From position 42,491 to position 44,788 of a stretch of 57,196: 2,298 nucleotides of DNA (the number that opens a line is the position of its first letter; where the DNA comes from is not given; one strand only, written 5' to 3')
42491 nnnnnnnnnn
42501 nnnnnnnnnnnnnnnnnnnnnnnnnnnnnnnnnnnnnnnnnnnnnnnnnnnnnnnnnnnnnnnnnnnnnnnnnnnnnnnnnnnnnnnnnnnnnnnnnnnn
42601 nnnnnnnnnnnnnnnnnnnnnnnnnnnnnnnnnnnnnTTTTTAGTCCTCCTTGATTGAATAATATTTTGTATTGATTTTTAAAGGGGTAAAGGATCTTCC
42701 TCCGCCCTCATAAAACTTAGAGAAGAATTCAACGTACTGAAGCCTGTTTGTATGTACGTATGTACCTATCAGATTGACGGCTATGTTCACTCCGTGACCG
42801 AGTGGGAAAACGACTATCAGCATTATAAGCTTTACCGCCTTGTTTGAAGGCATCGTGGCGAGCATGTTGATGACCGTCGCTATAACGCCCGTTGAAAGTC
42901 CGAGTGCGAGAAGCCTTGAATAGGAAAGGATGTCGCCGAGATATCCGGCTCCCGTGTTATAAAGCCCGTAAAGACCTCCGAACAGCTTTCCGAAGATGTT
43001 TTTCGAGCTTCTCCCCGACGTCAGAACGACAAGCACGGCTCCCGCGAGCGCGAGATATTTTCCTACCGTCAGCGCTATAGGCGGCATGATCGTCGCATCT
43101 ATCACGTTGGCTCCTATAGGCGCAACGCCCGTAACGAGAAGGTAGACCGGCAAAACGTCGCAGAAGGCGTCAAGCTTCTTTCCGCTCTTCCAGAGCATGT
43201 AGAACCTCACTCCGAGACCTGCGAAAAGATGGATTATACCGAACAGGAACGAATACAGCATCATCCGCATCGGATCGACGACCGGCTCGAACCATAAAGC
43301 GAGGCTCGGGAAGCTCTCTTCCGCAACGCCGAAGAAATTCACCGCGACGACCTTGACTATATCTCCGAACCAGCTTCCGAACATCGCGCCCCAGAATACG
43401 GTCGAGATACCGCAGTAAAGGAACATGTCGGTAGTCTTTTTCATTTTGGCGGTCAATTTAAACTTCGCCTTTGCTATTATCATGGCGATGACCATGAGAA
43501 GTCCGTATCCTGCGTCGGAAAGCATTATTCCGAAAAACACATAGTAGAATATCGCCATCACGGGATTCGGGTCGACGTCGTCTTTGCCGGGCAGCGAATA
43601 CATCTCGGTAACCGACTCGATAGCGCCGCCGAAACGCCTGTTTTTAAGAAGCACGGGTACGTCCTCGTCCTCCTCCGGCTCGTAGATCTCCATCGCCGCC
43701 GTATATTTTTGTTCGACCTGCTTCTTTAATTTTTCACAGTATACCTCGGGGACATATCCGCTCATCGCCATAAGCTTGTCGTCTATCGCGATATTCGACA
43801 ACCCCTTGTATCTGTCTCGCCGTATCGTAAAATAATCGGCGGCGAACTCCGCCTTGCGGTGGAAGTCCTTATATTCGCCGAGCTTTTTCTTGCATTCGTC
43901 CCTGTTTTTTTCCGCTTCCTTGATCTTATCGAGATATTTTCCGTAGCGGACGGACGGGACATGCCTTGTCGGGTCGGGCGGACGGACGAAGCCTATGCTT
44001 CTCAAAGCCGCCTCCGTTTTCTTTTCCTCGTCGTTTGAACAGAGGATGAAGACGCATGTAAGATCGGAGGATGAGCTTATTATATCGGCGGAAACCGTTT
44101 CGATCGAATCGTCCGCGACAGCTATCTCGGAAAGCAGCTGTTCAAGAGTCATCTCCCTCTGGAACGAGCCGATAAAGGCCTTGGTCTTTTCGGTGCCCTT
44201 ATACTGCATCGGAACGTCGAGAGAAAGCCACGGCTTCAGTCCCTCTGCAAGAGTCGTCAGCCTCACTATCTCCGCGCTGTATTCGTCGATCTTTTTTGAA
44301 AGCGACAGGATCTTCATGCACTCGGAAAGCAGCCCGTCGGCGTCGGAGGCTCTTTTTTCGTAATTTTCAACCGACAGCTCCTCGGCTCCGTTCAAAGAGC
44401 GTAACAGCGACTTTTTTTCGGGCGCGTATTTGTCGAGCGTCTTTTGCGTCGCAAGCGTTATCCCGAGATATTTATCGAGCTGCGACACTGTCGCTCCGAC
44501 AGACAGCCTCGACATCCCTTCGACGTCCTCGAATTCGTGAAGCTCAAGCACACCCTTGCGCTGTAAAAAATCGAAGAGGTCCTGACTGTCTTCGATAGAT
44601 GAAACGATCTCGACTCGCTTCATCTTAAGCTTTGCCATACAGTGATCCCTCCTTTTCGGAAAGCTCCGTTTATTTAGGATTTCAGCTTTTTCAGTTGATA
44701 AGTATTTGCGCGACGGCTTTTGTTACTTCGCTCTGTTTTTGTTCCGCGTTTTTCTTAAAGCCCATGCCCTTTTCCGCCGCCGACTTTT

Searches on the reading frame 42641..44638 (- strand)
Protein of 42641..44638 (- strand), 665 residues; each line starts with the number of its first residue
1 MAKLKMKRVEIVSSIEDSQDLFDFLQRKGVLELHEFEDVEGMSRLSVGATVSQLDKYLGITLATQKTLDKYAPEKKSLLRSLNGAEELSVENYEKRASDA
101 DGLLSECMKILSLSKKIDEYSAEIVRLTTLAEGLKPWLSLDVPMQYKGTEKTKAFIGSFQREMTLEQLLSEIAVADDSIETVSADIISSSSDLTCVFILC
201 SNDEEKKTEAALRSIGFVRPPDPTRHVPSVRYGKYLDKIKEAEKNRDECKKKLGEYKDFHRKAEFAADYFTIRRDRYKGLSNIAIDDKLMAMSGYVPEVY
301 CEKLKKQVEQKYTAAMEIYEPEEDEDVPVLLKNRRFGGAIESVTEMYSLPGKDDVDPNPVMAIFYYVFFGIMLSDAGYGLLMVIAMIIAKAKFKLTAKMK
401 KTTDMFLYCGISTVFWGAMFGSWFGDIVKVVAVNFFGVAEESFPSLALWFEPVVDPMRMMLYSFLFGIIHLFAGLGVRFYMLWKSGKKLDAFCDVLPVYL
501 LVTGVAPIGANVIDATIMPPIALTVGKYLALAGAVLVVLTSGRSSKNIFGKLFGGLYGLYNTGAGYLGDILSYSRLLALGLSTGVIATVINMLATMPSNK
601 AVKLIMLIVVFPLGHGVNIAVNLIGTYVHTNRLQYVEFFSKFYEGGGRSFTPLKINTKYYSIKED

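Call 13: find_related_loci(query=window:42641-44638:-, collection=genome_contigs, flank=10000)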
Query window:42641-44638:- (665 aa) in genome_contigs; peptide patterns used: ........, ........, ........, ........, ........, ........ (x = any residue, [..] = any of these).
599 stretches matched a pattern (row limit reached: there are more); 549 encode a relative of the query (tblastn E <= 1e-3); the best 80 are kept; 80 distinct loci.
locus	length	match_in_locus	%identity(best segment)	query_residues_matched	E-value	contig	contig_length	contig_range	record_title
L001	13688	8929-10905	64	1-665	0e+0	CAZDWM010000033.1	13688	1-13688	MAG TPA_asm: uncultured Eubacteriales bacterium isolate SRP192927_co3_265 genome assembly, contig: NODE_10637_length_136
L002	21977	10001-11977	65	1-665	0e+0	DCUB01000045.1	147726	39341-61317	MAG TPA_asm: Ruminococcaceae bacterium UBA1425 UBA1425_contig_6430, whole genome shotgun sequence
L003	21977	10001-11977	63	1-665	0e+0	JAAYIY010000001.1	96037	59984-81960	MAG: Clostridiales bacterium isolate AS10tlH2TH_171 7769_AS10, whole genome shotgun sequence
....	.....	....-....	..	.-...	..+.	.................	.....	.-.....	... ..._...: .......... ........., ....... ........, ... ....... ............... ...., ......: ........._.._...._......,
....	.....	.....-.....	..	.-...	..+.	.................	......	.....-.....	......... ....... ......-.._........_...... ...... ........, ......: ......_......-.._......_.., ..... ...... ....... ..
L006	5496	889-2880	58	1-665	0e+0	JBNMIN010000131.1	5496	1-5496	MAG: Oscillospiraceae bacterium isolate CM_BacCAG2242.95 k141_139751_length_5496_cov_13.8674, whole genome shotgun seque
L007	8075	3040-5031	58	1-665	0e+0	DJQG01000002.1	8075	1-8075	MAG TPA_asm: Ruminococcaceae bacterium UBA6392 UBA6392_contig_11469, whole genome shotgun sequence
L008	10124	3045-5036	58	1-665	0e+0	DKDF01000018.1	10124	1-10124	MAG TPA_asm: Ruminococcaceae bacterium UBA6855 UBA6855_contig_265, whole genome shotgun sequence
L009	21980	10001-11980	57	1-665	0e+0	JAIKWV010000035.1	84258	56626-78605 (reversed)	MAG: Clostridiales bacterium isolate RUI438 k141_7594202_flag=0_multi=29.9435_len=84258, whole genome shotgun sequence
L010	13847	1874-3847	55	1-665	0e+0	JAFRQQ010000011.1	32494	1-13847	MAG: Clostridia bacterium isolate RGIG2712 Goat_Omasum-4__c180136, whole genome shotgun sequence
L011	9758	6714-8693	53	1-665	0e+0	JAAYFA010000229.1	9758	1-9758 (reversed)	MAG: Clostridiales bacterium isolate AS07pgkLD_232 58944_AS07, whole genome shotgun sequence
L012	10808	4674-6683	52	1-665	0e+0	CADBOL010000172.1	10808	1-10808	MAG: Ruminococcaceae bacterium isolate RUG14154 genome assembly, contig: RUG14154_asm_172, whole genome shotgun sequence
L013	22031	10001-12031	53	1-665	0e+0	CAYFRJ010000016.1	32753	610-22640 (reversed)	MAG TPA_asm: uncultured Clostridium sp. isolate ERP107106_co1_194 genome assembly, contig: NODE_1192_length_32753_cov_6.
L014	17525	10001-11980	54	1-665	0e+0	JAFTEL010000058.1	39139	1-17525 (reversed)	MAG: Clostridia bacterium isolate RGIG3744 Goat_Rumen.Co__c1117519, whole genome shotgun sequence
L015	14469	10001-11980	53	1-665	0e+0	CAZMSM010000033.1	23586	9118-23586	MAG TPA_asm: uncultured Eubacteriales bacterium isolate SRP192927_co5_942 genome assembly, contig: NODE_2561_length_2358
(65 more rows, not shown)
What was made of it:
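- Tried and rejected: I spent the single genome_contigs scan on V-ATPase subunit I (call 13).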

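Call 80: search_protein_families(library=pfam, proteins=[window:42641-44638:-], max_evalue=0.00001)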
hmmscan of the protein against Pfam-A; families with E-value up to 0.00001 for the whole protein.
window:42641-44638:- (665 aa): 1 family
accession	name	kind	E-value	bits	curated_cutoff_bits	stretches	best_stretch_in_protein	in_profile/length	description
PF01496.24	V_ATPase_I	-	2.4e-18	65.9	30.7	2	277-409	294-435/815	V-type ATPase 116kDa subunit family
